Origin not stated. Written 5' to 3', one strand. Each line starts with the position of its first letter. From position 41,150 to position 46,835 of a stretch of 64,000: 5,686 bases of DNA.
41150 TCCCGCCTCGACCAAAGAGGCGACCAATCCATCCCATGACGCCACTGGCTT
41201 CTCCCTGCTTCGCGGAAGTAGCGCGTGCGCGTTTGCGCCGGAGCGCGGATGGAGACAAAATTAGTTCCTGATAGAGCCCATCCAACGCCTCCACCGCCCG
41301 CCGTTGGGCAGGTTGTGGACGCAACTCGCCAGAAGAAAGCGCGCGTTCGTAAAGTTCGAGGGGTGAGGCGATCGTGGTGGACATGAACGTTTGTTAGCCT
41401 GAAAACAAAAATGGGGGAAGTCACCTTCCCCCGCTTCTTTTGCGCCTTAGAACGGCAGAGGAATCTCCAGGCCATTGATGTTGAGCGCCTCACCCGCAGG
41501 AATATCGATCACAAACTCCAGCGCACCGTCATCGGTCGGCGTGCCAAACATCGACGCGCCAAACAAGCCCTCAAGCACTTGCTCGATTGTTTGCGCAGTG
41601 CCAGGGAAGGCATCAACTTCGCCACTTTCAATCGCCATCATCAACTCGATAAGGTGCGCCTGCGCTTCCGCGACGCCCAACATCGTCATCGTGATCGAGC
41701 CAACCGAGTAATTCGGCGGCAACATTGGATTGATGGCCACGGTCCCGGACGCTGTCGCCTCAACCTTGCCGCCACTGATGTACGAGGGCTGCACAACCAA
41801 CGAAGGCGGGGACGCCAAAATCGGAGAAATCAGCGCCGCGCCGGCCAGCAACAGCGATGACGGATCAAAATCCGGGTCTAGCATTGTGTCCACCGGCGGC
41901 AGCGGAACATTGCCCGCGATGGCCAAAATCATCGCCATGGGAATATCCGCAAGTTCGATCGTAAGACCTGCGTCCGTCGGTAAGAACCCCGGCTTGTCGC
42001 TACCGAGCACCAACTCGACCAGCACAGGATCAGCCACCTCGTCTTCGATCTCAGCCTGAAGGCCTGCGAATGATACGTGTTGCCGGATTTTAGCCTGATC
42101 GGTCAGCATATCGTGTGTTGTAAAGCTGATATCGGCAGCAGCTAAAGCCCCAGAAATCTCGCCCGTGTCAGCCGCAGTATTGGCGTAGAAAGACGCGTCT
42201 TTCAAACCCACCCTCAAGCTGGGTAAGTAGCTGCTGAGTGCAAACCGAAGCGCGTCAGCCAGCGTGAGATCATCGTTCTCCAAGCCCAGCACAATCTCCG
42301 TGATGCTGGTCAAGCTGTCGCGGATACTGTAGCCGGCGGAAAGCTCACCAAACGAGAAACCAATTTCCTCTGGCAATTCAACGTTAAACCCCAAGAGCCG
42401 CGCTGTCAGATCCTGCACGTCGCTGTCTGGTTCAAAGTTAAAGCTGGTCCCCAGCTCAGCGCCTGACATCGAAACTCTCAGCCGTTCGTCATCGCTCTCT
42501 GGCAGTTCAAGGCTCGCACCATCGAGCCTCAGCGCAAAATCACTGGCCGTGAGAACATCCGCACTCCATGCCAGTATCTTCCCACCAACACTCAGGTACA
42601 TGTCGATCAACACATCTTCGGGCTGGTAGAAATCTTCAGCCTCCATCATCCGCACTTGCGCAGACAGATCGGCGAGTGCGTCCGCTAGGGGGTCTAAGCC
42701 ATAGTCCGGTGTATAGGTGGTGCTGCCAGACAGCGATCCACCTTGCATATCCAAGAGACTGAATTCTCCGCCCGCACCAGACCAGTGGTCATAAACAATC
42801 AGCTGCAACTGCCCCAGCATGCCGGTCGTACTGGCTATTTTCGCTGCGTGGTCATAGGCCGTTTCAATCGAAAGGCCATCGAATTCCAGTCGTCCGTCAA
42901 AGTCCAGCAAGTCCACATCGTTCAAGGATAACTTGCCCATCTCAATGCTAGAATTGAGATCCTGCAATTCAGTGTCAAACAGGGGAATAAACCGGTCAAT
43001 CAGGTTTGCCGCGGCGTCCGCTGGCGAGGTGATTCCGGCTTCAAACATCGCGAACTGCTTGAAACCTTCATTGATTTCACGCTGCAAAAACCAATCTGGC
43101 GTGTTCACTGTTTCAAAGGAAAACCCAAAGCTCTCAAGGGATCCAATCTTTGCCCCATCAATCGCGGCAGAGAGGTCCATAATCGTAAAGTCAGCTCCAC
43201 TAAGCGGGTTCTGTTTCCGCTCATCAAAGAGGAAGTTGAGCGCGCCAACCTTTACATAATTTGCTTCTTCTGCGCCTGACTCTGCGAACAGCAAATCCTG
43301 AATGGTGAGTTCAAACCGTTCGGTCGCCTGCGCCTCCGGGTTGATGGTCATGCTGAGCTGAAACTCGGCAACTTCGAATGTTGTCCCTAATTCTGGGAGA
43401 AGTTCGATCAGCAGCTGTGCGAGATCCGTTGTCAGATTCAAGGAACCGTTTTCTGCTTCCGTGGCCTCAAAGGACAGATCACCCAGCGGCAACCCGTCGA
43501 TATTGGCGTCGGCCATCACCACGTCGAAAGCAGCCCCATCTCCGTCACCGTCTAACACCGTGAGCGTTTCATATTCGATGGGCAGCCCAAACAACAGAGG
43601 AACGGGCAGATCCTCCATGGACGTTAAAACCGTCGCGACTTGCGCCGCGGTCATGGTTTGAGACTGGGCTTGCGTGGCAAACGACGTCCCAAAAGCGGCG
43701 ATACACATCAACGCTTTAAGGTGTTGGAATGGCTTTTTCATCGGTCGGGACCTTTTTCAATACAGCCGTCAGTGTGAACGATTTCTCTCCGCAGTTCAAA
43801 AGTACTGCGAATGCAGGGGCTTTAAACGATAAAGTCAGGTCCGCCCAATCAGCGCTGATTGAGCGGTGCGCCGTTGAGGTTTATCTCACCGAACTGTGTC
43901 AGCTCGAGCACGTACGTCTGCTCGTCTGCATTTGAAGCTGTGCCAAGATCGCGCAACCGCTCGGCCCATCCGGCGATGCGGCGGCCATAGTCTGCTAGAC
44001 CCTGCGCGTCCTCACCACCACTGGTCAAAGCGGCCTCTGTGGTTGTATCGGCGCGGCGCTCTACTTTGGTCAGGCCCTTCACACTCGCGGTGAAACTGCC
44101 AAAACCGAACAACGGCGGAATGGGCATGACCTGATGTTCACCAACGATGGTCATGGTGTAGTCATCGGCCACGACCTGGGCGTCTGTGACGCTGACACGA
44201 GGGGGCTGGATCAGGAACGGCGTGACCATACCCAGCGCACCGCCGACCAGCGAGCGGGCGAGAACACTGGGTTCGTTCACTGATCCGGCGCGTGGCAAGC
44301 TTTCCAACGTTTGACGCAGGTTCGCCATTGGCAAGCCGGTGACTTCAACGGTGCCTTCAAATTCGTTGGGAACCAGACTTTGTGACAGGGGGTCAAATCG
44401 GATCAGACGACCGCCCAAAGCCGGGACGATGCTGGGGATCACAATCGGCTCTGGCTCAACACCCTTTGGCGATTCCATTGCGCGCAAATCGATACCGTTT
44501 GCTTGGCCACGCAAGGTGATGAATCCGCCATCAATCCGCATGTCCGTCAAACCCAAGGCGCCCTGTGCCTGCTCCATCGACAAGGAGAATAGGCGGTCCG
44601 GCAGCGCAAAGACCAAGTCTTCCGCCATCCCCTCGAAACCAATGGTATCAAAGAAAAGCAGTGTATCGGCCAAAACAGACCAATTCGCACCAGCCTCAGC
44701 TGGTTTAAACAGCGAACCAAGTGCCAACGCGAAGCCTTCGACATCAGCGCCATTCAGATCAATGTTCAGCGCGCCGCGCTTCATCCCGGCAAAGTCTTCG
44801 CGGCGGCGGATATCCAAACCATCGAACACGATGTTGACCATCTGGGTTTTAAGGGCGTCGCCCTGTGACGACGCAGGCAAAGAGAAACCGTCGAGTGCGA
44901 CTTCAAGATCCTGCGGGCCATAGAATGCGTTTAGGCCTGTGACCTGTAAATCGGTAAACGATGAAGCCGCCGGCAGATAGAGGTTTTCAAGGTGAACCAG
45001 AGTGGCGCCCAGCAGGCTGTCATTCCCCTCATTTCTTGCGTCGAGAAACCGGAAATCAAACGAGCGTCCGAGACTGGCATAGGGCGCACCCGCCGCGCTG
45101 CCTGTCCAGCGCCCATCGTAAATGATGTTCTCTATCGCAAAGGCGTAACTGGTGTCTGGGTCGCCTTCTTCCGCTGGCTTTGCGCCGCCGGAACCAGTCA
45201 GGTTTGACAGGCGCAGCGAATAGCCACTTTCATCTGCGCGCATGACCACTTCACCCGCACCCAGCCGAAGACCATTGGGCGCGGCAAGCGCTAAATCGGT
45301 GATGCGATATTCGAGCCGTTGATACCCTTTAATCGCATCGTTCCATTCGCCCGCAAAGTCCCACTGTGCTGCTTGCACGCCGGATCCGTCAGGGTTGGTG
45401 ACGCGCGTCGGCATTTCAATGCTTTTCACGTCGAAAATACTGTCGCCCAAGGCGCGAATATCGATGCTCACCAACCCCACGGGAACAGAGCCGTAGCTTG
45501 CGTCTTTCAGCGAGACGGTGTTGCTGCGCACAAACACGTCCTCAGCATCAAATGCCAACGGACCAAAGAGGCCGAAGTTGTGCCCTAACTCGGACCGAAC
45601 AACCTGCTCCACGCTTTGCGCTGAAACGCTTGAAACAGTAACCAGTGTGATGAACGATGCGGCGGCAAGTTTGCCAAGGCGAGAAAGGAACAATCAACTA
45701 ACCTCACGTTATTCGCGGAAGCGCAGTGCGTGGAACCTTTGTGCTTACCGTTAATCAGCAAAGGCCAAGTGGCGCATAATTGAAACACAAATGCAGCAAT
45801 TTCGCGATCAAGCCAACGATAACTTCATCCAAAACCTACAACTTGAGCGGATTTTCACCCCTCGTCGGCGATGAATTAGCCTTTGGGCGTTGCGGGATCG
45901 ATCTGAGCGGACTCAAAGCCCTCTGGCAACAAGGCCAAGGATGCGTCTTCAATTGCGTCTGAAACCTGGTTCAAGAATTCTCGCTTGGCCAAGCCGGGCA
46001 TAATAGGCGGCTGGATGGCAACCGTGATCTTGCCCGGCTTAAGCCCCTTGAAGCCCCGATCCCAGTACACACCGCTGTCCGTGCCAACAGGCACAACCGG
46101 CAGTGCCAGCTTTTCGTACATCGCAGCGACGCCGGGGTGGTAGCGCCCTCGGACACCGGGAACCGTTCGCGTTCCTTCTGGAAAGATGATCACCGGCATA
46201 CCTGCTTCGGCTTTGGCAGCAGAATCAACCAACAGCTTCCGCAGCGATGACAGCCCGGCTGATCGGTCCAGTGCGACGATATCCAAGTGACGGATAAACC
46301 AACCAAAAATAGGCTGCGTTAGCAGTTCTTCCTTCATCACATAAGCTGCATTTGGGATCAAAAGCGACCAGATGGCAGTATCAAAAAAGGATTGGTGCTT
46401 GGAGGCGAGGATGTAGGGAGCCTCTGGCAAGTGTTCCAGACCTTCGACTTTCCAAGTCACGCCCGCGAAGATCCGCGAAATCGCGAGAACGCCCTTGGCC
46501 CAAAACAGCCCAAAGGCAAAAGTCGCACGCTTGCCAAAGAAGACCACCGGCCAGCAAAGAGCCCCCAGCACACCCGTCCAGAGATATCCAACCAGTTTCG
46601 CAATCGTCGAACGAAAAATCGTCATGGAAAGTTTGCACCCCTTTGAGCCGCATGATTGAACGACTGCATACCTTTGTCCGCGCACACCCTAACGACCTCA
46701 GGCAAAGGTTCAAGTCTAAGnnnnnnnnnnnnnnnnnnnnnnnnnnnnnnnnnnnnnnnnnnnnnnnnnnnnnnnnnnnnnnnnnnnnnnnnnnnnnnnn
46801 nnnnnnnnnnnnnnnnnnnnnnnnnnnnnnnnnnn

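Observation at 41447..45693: Tandem pair of large paralogous secreted proteins of unknown function between zapE and plsC-ftsXE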

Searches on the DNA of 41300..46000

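Call 84: search_rna_families(source=window, start=41300, end=46000, threshold=evalue, max_evalue=1)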
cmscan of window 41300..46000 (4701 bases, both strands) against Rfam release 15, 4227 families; matches with E-value up to 1: 1.
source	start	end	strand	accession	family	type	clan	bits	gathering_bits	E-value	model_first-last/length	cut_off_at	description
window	42454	42496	-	RF01144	sR17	Gene; snRNA; snoRNA; CD-box;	-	18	36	0.72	1-55/55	no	Small nucleolar RNA sR17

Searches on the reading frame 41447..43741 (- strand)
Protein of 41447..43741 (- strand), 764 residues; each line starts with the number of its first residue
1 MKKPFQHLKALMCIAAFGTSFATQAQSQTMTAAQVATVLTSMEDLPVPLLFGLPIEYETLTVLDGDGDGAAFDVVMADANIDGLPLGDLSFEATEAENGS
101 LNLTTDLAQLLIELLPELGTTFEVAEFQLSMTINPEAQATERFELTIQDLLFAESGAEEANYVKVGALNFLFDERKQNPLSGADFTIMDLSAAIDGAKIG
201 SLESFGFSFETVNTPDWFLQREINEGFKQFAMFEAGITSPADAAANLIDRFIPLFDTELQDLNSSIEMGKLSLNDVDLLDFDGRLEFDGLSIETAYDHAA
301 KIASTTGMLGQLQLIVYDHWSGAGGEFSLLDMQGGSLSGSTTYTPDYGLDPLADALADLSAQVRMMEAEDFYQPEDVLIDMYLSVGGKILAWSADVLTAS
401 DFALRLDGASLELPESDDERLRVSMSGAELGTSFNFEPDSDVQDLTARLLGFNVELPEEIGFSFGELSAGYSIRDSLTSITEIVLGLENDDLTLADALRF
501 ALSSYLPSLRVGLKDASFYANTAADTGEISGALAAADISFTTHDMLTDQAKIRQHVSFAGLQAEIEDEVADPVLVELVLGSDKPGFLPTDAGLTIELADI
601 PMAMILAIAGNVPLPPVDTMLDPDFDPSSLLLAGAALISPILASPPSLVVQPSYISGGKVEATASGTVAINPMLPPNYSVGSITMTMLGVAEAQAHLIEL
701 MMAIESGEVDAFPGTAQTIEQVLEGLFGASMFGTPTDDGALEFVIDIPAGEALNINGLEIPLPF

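Call 3: search_protein_families(library=pfam, proteins=[window:41447-43741:-], max_evalue=0.01)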
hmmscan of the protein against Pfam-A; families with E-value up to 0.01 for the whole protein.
window:41447-43741:- (764 aa): 0 families

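Call 5: search_protein_families(library=pfam, proteins=[window:41447-43741:-], max_evalue=10)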
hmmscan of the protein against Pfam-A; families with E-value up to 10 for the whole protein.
window:41447-43741:- (764 aa): 0 families

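Call 6: search_protein_families(library=ncbifam, proteins=[window:41447-43741:-], max_evalue=10)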
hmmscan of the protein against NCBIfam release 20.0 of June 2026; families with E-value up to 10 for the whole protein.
window:41447-43741:- (764 aa): 1 family
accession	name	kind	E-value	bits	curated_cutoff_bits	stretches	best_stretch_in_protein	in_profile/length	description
NF002137.0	PRK00977.1-1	equivalog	0.53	10.2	94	1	473-499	11-37/80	exodeoxyribonuclease VII small subunit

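Call 7: find_homologous_proteins(query=window:41447-43741:-)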
Query window:41447-43741:- (764 aa): 4 proteins with E <= 0.001 among 8000 candidates.
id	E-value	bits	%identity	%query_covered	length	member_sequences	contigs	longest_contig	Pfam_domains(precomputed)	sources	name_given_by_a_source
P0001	0.0e+0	1630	99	100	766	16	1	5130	-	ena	-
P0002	0.0e+0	1212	73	100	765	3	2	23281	-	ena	-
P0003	0.0e+0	1211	73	100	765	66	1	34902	-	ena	-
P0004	1.3e-241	822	52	100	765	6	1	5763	-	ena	-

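Call 14: find_encoding_contigs(protein=P0003, flank=8000, max_places=2)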
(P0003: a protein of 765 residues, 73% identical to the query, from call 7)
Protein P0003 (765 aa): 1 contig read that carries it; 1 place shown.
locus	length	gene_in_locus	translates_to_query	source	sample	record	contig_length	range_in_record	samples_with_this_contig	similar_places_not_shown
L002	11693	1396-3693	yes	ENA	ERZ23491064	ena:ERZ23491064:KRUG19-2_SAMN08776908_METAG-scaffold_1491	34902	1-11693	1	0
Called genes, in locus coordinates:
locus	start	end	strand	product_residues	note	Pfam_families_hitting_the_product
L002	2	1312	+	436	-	?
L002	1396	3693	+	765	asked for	-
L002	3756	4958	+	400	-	PF03969:AFG1_ATPase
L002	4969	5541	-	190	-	PF01923:Cob_adeno_trans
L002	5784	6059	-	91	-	PF01337:Barstar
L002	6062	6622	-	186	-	PF00545:Ribonuclease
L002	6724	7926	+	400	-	PF01960:ArgJ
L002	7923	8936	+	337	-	PF13302:Acetyltransf_3, PF00583:Acetyltransf_1, PF00293:NUDIX, PF14815:NUDIX_4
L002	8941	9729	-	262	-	PF03328:HpcH_HpaI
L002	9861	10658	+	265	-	PF00149:Metallophos, PF12850:Metallophos_2 (faint)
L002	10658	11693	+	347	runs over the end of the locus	PF13439:Glyco_transf_4, PF13579:Glyco_trans_4_4, PF00534:Glycos_transf_1, PF13692:Glyco_trans_1_4, PF20706:GT4-conflict (weak)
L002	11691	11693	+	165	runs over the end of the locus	PF13778:DUF4174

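Call 27: find_homologous_proteins(query=A3)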
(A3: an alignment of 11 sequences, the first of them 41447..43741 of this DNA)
Query A3 (11 sequences) (764 aa, profile of the alignment): 4 proteins with E <= 0.001 among 8000 candidates.
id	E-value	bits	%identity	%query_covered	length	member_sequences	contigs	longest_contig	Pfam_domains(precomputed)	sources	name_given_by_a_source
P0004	0.0e+0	1220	52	100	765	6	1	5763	-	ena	-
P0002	0.0e+0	1161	73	100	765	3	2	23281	-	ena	-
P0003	0.0e+0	1159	73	100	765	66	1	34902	-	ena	-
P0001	0.0e+0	1141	99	100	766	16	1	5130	-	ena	-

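Call 32: search_solved_structures(query=A3, max_evalue=10)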
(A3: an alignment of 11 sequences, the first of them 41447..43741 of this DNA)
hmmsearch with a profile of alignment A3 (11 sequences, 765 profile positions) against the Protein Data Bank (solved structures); distinct sequences matched with E-value up to 10: 0.

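Call 43: predict_structure(alignment_id=A1)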
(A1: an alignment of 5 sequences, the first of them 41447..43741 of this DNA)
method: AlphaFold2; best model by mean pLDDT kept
length: 764 residues; sequences in the alignment: 5
mean_pLDDT: 38.4   pTM: 0.29
mean pLDDT of the five models: 38.4, 35.2, 33.2, 32.2, 29.4
residues with pLDDT >= 90: 0; 70-90: 32; 50-70: 130; < 50: 602
segments of 3 or more residues with pLDDT < 50: 1-29, 44-54, 81-84, 114-120, 154-161, 168-171, 174-360, 362-686, 746-764
pLDDT, mean of each block of 10 residues (from residue 1): 26 30 31 61 41 52 62 69 57 70 68 47 63 63 60 49 50 39 36 36 29 28 35 32 43 34 22 21 23 22 21 22 21 20 25 41 43 31 30 25 24 28 24 23 22 28 33 30 35 36 35 37 36 38 39 41 40 39 36 39 37 32 31 30 26 27 31 36 48 66 69 58 56 54 47 33 31
secondary structure, 60 per line:
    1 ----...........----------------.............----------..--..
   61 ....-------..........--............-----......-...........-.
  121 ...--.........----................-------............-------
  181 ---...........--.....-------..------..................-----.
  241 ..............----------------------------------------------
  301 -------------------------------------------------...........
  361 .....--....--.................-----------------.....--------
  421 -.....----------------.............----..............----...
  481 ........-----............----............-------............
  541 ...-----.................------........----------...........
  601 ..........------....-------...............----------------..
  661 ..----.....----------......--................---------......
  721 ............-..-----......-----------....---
elements in order (helices of 4 or more, strands of 3 or more residues): H5-15 H32-44 E59-64 E72-81 E84-95 E101-106 H108-118 E120-123 E126-134 E139-154 E162-173 E184-194 E197-201 H217-234 H240-254 H350-365 H368-371 H374-390 E408-412 E422-426 E443-455 E460-473 H478-488 H494-505 E510-521 E529-543 E549-565 H572-579 E590-601 H602-610 H617-620 H628-642 E659-662 E667-671 E682-687 H690-705 H715-732 E741-746 E758-761

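Call 69: search_protein_families(library=pfam, alignment_id=A3, max_evalue=1)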
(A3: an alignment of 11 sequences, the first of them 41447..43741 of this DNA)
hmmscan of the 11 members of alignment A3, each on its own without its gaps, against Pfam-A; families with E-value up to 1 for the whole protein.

A. member 1, window:41447-43741:- (764 aa): 0 families

B. families by the number of members that match (of 11 scanned): 2 families
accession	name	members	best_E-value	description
PF06097.16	DUF945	3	0.0046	Bacterial protein of unknown function (DUF945)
PF17963.7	Big_9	1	0.11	Bacterial Ig domain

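Call 73: search_protein_families(library=padloc, proteins=[window:41447-43741:-], max_evalue=1)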
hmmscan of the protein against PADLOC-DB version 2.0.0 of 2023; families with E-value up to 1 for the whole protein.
window:41447-43741:- (764 aa): 0 families

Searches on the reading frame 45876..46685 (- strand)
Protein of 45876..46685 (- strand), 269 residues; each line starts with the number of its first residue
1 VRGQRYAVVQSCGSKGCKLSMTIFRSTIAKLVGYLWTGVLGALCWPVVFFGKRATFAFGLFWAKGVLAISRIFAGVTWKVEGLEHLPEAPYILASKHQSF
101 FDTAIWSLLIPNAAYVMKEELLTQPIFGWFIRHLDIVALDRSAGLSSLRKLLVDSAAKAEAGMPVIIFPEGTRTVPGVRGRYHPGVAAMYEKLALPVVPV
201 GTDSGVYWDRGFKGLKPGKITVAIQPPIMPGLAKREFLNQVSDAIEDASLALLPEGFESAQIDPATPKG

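Call 3: search_protein_families(library=pfam, proteins=[window:45876-46685:-], max_evalue=0.01)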
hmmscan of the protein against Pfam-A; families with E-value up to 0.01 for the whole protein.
window:45876-46685:- (269 aa): 1 family
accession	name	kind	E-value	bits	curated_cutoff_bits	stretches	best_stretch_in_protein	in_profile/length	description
PF01553.26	Acyltransferase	-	3.3e-21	75.9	23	1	79-201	3-130/132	Acyltransferase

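Call 89: search_protein_families(library=ncbifam, proteins=[window:45876-46685:-], max_evalue=0.00001)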
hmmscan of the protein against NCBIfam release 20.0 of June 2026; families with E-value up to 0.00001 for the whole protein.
window:45876-46685:- (269 aa): 7 families
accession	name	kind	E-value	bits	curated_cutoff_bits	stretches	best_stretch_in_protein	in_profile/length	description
TIGR00530.1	AGP_acyltrn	subfamily_domain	2e-16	59.9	102.95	1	75-200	1-127/130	1-acylglycerol-3-phosphate O-acyltransferase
NF006386.0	PRK08633.1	equivalog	2.1e-10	39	1221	1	79-202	430-551/1147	acyl-[ACP]--phospholipid O-acyltransferase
NF052553.1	LyOrLpactfOlsABRUA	equivalog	2.7e-08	33.3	300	1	69-173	46-147/263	lyso-ornithine lipid O-acyltransferase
NF005291.0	PRK06814.1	equivalog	3e-08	32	1349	1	78-203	441-564/1140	acyl-[ACP]--phospholipid O-acyltransferase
NF010621.0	PRK14014.1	domain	4.1e-08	32.7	186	1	54-142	51-144/301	acetyltransferase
NF005959.0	PRK08043.1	equivalog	6.1e-07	28.1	886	1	85-203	24-138/719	bifunctional acyl-ACP--phospholipid O-acyltransferase/long-chain-fatty-acid--ACP ligase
NF058536.1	LPAAT_acyl_YihG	equivalog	1.6e-06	27.6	260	1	57-141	49-138/290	1-acylglycerol-3-phosphate O-acyltransferase, YihG family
